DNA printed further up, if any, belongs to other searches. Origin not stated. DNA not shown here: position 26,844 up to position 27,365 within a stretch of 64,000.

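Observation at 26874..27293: Cys-rich 139-aa protein with tandem CWE motifs, co-translated with the small membrane protein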

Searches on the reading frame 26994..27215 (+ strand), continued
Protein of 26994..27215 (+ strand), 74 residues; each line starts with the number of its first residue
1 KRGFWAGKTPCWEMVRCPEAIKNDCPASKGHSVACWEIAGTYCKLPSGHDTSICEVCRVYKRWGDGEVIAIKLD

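Call 47: list_cluster_members(proteins=[P0182, P0186, P0188, P0194, P0196, P0197, P0140, P0147, P0121, P0243])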
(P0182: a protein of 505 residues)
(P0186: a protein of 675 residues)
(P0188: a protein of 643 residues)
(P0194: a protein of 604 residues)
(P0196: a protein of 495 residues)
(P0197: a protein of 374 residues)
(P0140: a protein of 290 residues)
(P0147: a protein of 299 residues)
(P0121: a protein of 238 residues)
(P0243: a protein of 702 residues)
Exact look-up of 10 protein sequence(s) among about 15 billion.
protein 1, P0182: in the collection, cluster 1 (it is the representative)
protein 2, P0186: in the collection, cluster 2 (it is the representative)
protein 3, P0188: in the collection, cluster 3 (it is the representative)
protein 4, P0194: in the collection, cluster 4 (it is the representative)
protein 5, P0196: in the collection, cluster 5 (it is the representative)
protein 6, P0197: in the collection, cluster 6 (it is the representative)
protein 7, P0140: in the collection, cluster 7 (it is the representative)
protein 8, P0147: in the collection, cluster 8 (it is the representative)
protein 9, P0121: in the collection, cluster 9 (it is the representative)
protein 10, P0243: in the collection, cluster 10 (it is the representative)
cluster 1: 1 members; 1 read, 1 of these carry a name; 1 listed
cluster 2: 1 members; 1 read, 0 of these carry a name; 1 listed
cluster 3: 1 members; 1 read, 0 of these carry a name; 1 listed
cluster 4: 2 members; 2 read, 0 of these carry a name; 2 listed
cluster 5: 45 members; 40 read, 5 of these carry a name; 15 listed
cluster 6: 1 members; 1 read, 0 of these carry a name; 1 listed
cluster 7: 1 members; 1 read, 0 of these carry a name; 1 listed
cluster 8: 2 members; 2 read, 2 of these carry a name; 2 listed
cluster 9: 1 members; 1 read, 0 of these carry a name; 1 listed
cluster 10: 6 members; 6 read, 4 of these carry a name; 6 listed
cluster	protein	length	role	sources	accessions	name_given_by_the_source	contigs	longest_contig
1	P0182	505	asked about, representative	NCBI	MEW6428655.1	MAG: methyl-accepting chemotaxis protein [Thermodesulfobacteriota bacterium]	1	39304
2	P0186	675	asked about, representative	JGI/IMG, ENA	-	-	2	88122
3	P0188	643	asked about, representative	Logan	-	-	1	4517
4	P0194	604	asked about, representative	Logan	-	-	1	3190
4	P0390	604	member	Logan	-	-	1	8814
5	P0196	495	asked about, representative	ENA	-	-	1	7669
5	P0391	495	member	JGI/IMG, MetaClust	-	\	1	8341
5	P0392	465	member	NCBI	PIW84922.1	MAG: hypothetical protein COZ95_07275, partial [Nitrospirae bacterium ...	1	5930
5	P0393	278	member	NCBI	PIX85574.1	MAG: hypothetical protein COZ32_07795, partial [Nitrospirae bacterium ...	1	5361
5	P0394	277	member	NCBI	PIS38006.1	MAG: hypothetical protein COT35_03095, partial [Nitrospirae bacterium ...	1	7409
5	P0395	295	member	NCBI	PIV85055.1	MAG: hypothetical protein COW52_04300, partial [Nitrospirae bacterium ...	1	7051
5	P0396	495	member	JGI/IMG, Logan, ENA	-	-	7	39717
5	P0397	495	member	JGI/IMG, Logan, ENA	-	-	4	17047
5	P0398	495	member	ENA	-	-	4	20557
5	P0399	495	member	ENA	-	-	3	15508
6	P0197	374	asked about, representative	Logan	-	-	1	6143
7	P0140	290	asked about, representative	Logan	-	-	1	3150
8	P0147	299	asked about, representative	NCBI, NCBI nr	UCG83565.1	MAG: HEAT repeat domain-containing protein [Dehalococcoidia bacterium]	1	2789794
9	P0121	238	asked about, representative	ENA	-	-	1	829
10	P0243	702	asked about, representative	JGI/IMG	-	PAS domain S-box-containing protein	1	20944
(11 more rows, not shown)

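Call 62: search_protein_families(library=pfam, proteins=[P0210, P0231, P0240, P0244, P0257, P0259, P0260, P0267, P0187, P0198], max_evalue=0.00001)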
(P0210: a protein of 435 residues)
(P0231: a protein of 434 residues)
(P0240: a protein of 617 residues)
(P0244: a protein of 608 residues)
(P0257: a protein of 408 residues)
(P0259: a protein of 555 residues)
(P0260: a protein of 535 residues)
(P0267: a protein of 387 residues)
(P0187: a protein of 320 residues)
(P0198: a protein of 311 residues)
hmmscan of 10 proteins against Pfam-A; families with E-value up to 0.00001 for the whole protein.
P0210 (435 aa): 1 family
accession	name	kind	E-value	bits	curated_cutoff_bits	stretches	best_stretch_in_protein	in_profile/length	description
PF13426.13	PAS_9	-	4e-10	40.3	27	1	146-242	7-103/103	PAS domain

P0231 (434 aa): 2 families
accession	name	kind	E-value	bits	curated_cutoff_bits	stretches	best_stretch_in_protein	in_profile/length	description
PF02518.31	HATPase_c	-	2.8e-23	82.9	26.4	1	250-358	4-110/111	Histidine kinase-, DNA gyrase B-, and HSP90-like ATPase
PF00512.31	HisKA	-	4.1e-12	46.4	26.9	1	141-203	2-64/66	His Kinase A (phospho-acceptor) domain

P0240 (617 aa): 4 families
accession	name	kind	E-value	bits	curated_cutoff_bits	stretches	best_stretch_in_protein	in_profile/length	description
PF00015.26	MCPsignal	-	4.2e-45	154.1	34.6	1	388-569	4-171/172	Methyl-accepting chemotaxis protein (MCP) signalling domain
PF17202.10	sCache_3_3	-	1.8e-38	131.6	28.8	1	73-176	2-105/107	Single cache domain 3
PF17201.10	Cache_3-Cache_2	-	1.5e-29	103.7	27.7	1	65-173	69-189/299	Cache 3/Cache 2 fusion domain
PF17203.10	sCache_3_2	-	6.9e-08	33.1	28.4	1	76-173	39-133/140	Single cache domain 3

P0244 (608 aa): 5 families
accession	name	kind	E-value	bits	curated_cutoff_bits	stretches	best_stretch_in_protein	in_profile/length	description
PF17202.10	sCache_3_3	-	1e-35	122.7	28.8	1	64-166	2-104/107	Single cache domain 3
PF00015.26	MCPsignal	-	4e-28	98.8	34.6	1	412-561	23-172/172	Methyl-accepting chemotaxis protein (MCP) signalling domain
PF17201.10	Cache_3-Cache_2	-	3e-25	89.6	27.7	1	57-170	70-195/299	Cache 3/Cache 2 fusion domain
PF17203.10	sCache_3_2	-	5.8e-06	26.9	28.4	0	84-164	55-133/140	Single cache domain 3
PF14827.12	dCache_3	-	5.9e-06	26.5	25.7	0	70-158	146-234/239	Double sensory domain of two-component sensor kinase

P0257 (408 aa): 1 family
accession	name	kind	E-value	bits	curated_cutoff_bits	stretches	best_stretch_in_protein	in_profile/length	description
PF00990.26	GGDEF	-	6e-47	159.9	23.8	1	244-404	2-160/161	Diguanylate cyclase, GGDEF domain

P0259 (555 aa): 1 family
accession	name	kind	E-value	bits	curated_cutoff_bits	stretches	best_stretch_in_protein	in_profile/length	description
PF00015.26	MCPsignal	-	2.5e-42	145.1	34.6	1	270-420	7-171/172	Methyl-accepting chemotaxis protein (MCP) signalling domain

P0260 (535 aa): 2 families
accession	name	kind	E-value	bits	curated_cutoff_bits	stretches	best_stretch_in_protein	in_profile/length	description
PF00015.26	MCPsignal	-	6.1e-49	166.6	34.6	1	210-393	3-171/172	Methyl-accepting chemotaxis protein (MCP) signalling domain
PF00672.30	HAMP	-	2.7e-13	50.5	25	1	53-103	3-52/53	HAMP domain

P0267 (387 aa): 2 families
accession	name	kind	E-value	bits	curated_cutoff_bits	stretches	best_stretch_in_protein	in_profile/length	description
PF13487.12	HD_5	-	2.9e-27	95.9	27.2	1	201-372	2-169/170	HD domain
PF01966.28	HD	-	8.1e-20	71.7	22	1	216-342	3-116/116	HD domain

P0187 (320 aa): 0 families

P0198 (311 aa): 2 families
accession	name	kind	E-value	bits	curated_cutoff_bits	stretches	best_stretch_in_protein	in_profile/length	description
PF02518.31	HATPase_c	-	3.2e-25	89.1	26.4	1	119-227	4-110/111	Histidine kinase-, DNA gyrase B-, and HSP90-like ATPase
PF00512.31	HisKA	-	3e-12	46.9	26.9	1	10-72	2-64/66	His Kinase A (phospho-acceptor) domain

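Call 69: search_protein_families(library=pfam, alignment_id=A3, max_evalue=1)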
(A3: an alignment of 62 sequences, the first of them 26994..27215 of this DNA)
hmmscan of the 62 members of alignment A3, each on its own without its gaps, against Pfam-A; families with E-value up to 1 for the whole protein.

A. member 1, window:26994-27215:+ (74 aa): 0 families

B. families by the number of members that match (of 62 scanned): 27 families (the first 25 are shown)
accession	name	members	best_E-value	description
PF13560.12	HTH_31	3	5.8e-06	Helix-turn-helix domain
PF01381.28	HTH_3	3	1.6e-05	Helix-turn-helix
PF10967.13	DUF2769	3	0.0046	Protein of unknown function (DUF2769)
PF20432.4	Xre-like-HTH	3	0.0059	Antitoxin Xre-like helix-turn-helix domain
PF08281.18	Sigma70_r4_2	3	0.0098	Sigma-70, region 4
PF15731.11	MqsA_antitoxin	2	3.2e-07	Antitoxin component of bacterial toxin-antitoxin system, MqsA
PF12844.13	HTH_19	2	0.0022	Helix-turn-helix domain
PF13271.11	DUF4062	2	0.072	Domain of unknown function (DUF4062)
PF02518.31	HATPase_c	1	6.1e-10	Histidine kinase-, DNA gyrase B-, and HSP90-like ATPase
PF04999.18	FtsL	1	0.015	Cell division protein FtsL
PF16046.10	FAM76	1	0.018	FAM76 protein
PF13518.12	HTH_28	1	0.021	Helix-turn-helix domain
PF00020.24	TNFR_c6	1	0.027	TNFR/NGFR cysteine-rich region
PF00757.25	Furin-like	1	0.028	Furin-like cysteine rich region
PF09329.16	zf-primase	1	0.034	Primase zinc finger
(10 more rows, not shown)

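Call 77: predict_structure(alignment_id=A3)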
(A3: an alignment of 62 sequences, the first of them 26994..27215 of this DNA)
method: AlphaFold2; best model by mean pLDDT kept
length: 74 residues; sequences in the alignment: 62
mean_pLDDT: 88.1   pTM: 0.71
mean pLDDT of the five models: 88.1, 86.6, 84.1, 82.8, 82.7
residues with pLDDT >= 90: 42; 70-90: 29; 50-70: 3; < 50: 0
segments of 3 or more residues with pLDDT < 50: none
pLDDT, mean of each block of 10 residues (from residue 1): 89 91 90 91 89 89 85 70
secondary structure, 60 per line:
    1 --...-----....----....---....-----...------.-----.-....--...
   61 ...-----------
elements in order: H11-14 H19-22 H26-29 H52-55 H58-63

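Call 79: find_homologous_proteins(query=A3, max_evalue=0.00001)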
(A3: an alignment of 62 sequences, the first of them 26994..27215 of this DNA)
Query A3 (62 sequences) (74 aa, profile of the alignment): 185 proteins with E <= 0.00001 among 964 candidates; the best 120 are listed.
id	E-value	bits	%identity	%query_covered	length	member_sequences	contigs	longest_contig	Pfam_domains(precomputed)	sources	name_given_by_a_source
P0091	3.7e-22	96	57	96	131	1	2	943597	-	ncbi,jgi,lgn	jgi:hypothetical protein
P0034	6.2e-22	95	67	96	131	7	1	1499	-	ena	-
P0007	1.2e-21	94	68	96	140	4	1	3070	-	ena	-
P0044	1.4e-21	94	65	96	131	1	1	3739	-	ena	-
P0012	1.4e-21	94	67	96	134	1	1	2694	-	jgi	-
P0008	1.5e-21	94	67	96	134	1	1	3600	-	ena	-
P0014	1.5e-21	94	68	96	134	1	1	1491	-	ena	-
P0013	1.7e-21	94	69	96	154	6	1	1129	-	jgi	jgi:hypothetical protein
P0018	1.7e-21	93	67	96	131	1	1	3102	-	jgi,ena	jgi:hypothetical protein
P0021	1.9e-21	93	67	96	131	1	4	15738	-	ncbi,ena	-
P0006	2.2e-21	93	69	96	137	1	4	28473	-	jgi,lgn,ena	jgi:hypothetical protein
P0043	2.4e-21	93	68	96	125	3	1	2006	-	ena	-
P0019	4.8e-21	92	62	97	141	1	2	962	-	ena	-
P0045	5.6e-21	92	64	96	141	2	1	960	-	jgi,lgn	-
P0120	6.1e-21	92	59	96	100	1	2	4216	-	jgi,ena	-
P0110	1.0e-20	91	61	96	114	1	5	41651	-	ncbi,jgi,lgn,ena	-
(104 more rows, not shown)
